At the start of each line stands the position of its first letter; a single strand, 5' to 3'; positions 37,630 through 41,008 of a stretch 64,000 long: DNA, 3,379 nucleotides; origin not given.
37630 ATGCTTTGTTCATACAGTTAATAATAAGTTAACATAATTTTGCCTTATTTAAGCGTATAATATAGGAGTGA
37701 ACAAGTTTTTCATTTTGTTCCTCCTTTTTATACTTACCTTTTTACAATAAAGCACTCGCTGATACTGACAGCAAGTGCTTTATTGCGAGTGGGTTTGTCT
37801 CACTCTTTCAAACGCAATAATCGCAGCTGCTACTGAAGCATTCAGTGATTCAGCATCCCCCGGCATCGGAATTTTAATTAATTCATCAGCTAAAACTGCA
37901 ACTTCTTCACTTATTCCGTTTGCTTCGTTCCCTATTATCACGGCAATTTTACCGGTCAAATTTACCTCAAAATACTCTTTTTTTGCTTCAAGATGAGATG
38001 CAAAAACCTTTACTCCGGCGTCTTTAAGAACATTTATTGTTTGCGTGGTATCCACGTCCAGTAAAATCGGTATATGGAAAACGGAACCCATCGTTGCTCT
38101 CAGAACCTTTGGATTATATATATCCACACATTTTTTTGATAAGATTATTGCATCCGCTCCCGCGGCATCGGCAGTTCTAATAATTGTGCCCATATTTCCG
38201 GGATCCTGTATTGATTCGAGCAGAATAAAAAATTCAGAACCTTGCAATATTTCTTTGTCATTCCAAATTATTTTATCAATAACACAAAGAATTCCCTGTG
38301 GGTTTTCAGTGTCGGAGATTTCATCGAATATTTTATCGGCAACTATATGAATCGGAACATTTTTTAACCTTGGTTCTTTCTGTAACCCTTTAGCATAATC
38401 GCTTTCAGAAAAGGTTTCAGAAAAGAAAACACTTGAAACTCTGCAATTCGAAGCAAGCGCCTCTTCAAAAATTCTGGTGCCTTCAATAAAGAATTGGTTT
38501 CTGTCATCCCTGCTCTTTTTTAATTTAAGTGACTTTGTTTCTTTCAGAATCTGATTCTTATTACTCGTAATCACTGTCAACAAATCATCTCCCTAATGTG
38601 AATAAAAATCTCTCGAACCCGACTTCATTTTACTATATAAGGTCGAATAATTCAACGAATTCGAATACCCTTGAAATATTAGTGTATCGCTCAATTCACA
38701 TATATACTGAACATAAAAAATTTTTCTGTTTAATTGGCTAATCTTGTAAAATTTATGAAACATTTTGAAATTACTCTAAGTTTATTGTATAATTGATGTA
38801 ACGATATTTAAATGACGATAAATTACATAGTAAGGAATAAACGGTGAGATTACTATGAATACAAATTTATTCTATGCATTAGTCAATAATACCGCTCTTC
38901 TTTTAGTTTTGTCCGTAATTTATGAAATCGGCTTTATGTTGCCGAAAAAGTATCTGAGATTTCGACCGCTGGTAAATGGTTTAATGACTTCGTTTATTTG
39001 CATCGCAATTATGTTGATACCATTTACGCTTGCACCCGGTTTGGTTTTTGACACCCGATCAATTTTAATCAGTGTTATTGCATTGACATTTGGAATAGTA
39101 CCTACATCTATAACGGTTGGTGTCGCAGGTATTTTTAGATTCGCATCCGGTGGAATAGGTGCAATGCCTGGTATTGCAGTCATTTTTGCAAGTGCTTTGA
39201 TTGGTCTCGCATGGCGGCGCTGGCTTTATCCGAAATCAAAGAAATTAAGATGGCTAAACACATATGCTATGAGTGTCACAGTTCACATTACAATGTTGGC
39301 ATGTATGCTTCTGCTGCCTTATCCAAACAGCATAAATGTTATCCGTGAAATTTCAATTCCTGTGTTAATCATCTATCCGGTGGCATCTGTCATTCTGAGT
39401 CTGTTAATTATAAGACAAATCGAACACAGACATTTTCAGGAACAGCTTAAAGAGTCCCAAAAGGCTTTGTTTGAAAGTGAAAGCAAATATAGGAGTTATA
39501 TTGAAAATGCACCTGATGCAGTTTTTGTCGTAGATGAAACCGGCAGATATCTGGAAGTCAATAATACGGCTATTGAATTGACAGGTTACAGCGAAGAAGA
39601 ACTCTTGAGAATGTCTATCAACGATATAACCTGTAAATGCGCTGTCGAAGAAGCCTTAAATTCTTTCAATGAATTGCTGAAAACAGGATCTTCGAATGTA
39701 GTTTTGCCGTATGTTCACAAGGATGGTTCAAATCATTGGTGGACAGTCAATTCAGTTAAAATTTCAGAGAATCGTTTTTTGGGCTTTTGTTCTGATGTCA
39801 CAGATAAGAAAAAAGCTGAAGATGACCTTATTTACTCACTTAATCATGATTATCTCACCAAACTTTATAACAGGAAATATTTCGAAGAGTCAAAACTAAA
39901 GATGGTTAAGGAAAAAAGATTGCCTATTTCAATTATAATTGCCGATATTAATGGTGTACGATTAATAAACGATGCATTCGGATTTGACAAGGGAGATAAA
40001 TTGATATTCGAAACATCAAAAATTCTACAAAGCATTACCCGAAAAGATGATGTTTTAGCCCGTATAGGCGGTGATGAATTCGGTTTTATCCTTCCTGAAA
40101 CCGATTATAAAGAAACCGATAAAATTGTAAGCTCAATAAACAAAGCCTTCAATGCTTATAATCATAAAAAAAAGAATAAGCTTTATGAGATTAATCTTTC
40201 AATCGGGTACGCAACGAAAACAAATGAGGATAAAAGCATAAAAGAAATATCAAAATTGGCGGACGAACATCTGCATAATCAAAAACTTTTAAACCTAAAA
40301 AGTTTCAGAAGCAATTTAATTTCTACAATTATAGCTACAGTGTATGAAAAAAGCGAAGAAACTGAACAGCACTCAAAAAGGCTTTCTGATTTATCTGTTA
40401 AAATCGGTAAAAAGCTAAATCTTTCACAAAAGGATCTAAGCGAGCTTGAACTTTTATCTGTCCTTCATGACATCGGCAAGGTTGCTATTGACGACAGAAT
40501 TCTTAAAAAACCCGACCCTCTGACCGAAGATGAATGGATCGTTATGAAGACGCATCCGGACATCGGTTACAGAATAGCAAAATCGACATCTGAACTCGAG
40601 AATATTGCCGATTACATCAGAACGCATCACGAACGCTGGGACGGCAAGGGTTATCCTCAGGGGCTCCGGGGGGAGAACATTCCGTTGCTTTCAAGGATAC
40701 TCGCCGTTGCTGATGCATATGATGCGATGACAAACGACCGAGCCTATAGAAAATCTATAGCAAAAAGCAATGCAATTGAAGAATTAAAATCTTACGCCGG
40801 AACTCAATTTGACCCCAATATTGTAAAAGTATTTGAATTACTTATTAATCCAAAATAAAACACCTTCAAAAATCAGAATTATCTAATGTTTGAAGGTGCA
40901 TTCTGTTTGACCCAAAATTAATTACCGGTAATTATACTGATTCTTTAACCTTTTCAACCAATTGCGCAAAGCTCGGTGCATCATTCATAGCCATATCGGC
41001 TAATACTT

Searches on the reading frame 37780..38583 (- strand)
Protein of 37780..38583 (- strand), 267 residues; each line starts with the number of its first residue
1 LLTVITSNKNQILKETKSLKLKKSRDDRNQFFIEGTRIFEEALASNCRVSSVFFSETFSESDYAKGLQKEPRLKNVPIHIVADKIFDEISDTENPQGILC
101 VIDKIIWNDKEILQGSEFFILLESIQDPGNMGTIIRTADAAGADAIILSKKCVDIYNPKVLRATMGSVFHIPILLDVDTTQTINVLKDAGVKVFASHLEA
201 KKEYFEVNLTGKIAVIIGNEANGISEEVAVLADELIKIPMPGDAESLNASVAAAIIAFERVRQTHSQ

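Call 18: search_protein_families(library=pfam, proteins=[window:37780-38583:-], max_evalue=0.001)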
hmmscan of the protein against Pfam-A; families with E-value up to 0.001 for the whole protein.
window:37780-38583:- (267 aa): 3 families
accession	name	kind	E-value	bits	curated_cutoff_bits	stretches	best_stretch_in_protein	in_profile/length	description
PF00588.24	SpoU_methylase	-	2.9e-42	144.6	29.7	1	118-257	2-141/142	SpoU rRNA Methylase family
PF22435.1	MRM3-like_sub_bind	-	1e-17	64.7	27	1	10-99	1-83/84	MRM3-like substrate binding domain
PF08032.17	SpoU_sub_bind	-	1.1e-11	45.4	22.8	1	32-104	1-72/76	RNA 2'-O ribose methyltransferase substrate binding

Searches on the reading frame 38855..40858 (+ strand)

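Call 18: search_protein_families(library=pfam, proteins=[window:38855-40858:+], max_evalue=0.001)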
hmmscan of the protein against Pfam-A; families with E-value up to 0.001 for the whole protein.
window:38855-40858:+ (667 aa): 9 families
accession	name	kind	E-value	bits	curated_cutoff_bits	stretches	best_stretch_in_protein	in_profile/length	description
PF13487.12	HD_5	-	2.5e-37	128.7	27.2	1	498-656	9-170/170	HD domain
PF00990.26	GGDEF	-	1.5e-30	106.5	23.8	1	330-477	2-155/161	Diguanylate cyclase, GGDEF domain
PF07694.17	5TM-5TMR_LYT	-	3.1e-22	79.4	24.6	1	38-185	18-166/169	5TMR of 5TMR-LYT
PF01966.28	HD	-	7.6e-21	75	22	1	504-625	2-116/116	HD domain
PF00989.32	PAS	-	1.7e-12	47.8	22.6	1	211-315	2-113/113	PAS fold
PF13426.13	PAS_9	-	6e-10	39.8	27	1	220-317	1-103/103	PAS domain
PF13188.13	PAS_8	-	1.5e-09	37.9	21.8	1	211-258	2-47/65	PAS domain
PF08448.16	PAS_4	-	4.3e-09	37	23.1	1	217-319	2-109/110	PAS fold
PF08447.18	PAS_3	-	1.1e-05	26.1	25.6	1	233-303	2-75/89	PAS fold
